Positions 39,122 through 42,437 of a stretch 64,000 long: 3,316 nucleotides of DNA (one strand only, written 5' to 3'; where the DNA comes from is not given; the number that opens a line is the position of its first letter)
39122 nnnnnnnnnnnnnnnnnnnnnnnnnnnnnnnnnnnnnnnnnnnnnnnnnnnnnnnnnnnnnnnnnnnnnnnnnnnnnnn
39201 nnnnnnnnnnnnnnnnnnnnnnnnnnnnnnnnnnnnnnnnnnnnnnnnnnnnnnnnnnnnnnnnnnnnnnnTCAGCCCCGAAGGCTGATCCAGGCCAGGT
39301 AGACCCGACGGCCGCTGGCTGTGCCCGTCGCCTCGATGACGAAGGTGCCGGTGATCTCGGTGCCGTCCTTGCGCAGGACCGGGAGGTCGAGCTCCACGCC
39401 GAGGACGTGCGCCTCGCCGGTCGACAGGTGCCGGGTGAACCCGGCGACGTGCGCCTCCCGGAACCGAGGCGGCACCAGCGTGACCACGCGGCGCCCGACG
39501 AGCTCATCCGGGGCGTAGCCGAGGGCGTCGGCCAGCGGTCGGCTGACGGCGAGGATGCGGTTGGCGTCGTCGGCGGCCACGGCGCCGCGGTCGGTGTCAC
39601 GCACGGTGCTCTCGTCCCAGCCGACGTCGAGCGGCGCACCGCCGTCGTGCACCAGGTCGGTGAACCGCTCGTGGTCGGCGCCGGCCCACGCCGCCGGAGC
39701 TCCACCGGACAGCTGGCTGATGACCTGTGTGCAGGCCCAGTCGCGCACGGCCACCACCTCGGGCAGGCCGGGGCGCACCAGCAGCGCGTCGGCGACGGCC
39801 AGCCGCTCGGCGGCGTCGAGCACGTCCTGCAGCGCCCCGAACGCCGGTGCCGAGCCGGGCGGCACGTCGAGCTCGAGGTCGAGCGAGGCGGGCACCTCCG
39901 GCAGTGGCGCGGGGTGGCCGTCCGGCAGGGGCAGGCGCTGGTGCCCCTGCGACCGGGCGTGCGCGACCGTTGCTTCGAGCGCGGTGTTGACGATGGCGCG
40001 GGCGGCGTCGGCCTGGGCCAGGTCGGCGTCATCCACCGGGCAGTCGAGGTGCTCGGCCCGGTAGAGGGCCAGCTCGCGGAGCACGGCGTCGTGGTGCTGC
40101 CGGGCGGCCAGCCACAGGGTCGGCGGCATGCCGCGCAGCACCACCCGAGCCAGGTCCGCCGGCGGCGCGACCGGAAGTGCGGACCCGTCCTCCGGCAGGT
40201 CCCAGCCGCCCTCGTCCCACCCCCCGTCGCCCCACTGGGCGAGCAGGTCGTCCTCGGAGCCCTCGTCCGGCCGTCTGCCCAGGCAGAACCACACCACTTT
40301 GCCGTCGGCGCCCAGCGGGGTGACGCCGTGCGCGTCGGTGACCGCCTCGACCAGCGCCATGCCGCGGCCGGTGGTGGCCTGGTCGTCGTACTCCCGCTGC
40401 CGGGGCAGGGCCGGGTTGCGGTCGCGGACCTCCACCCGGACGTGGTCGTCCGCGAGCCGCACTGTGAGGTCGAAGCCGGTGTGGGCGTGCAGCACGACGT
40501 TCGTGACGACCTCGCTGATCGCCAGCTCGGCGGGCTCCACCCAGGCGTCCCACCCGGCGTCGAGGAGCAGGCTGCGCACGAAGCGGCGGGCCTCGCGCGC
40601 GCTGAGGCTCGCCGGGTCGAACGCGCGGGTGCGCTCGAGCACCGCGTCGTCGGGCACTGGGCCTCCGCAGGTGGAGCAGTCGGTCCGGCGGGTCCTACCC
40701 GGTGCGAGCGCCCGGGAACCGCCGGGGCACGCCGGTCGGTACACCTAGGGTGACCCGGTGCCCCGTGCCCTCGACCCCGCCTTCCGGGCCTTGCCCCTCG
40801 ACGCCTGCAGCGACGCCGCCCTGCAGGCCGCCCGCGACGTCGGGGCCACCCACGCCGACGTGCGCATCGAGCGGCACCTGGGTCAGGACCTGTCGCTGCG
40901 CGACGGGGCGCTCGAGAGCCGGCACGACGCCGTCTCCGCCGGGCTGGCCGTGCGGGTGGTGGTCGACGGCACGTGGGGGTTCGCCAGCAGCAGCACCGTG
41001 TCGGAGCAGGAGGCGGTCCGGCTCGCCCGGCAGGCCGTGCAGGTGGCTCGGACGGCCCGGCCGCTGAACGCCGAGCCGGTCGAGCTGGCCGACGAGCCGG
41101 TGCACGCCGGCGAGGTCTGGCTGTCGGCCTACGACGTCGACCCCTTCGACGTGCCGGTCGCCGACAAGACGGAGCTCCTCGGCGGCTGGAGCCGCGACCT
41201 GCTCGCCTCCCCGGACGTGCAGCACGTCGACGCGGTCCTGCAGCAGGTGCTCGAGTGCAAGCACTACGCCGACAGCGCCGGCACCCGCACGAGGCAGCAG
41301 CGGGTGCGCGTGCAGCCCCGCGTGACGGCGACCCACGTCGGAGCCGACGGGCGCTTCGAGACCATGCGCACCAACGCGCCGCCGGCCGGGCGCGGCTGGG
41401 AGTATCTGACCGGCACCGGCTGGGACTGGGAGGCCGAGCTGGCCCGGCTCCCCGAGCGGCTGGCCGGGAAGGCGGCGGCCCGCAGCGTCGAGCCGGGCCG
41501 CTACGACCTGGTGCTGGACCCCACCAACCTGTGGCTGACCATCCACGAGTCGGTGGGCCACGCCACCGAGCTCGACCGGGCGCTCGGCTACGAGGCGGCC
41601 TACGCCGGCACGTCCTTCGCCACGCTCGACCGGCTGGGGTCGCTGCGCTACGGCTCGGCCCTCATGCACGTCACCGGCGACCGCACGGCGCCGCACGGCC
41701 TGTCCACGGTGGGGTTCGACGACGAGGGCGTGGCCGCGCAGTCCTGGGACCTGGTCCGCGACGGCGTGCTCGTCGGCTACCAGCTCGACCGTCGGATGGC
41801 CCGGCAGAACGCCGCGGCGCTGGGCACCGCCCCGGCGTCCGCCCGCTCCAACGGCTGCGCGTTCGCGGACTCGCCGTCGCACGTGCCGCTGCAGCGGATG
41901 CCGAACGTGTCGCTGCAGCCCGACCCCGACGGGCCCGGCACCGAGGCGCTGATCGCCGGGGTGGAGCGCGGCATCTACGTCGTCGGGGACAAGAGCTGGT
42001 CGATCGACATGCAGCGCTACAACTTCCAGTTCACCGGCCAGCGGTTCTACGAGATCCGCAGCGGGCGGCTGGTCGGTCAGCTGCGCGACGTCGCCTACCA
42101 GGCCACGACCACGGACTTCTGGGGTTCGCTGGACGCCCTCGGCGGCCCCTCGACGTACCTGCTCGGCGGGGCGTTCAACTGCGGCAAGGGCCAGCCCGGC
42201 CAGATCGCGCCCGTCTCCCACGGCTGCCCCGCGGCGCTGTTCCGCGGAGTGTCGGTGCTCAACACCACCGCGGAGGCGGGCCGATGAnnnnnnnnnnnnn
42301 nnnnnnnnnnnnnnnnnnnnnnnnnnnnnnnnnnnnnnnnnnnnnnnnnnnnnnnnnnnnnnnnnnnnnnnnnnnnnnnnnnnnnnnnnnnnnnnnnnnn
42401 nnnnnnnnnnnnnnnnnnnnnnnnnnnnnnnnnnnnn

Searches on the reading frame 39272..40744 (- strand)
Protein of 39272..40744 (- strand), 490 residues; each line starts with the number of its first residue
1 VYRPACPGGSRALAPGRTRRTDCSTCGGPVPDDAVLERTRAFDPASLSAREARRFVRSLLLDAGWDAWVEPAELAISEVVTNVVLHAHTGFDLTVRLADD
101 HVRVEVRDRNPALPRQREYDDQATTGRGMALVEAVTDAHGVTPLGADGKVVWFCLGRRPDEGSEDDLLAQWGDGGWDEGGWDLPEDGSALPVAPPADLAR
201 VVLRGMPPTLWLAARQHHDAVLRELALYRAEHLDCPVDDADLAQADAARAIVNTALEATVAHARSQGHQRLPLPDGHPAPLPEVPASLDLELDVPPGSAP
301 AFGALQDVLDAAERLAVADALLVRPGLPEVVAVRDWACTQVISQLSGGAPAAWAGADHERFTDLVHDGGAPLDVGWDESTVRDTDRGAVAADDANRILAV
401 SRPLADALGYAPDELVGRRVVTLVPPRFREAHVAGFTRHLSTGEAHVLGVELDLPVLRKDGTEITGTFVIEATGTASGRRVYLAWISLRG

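Call 53: search_protein_families(library=pfam, proteins=[window:39272-40744:-], max_evalue=0.00001)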
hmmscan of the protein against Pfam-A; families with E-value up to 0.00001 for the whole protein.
window:39272-40744:- (490 aa): 2 families
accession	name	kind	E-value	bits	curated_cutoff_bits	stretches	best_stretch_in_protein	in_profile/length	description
PF13581.12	HATPase_c_2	-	2.3e-10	41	27.4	1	48-153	7-125/127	Histidine kinase-like ATPase domain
PF02518.31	HATPase_c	-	5.8e-06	27.2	26.4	0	73-141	7-89/111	Histidine kinase-, DNA gyrase B-, and HSP90-like ATPase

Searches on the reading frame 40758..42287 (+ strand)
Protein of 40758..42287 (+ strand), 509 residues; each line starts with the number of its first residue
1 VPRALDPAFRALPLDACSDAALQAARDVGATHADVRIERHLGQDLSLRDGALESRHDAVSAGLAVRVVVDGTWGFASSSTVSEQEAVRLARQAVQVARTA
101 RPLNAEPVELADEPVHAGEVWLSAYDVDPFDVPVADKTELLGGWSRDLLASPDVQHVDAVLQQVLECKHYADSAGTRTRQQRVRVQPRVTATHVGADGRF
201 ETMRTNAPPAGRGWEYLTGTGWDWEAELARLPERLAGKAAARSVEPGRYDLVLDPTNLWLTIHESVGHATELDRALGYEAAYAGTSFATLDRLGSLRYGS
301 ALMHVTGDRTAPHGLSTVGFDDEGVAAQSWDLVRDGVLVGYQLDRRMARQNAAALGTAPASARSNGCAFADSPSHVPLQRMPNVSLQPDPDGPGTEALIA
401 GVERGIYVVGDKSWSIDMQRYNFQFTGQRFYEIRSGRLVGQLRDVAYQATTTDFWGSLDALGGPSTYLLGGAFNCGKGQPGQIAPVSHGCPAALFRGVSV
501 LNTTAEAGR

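Call 53: search_protein_families(library=pfam, proteins=[window:40758-42287:+], max_evalue=0.00001)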
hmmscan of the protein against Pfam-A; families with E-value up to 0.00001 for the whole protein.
window:40758-42287:+ (509 aa): 2 families
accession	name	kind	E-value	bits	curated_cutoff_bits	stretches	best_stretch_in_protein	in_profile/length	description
PF19289.4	PmbA_TldD_3rd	-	4.7e-28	98.3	22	1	246-500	1-218/220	PmbA/TldA metallopeptidase C-terminal domain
PF01523.21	PmbA_TldD_1st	-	1.5e-13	51.1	20.9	1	33-97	1-65/65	PmbA/TldA metallopeptidase domain 1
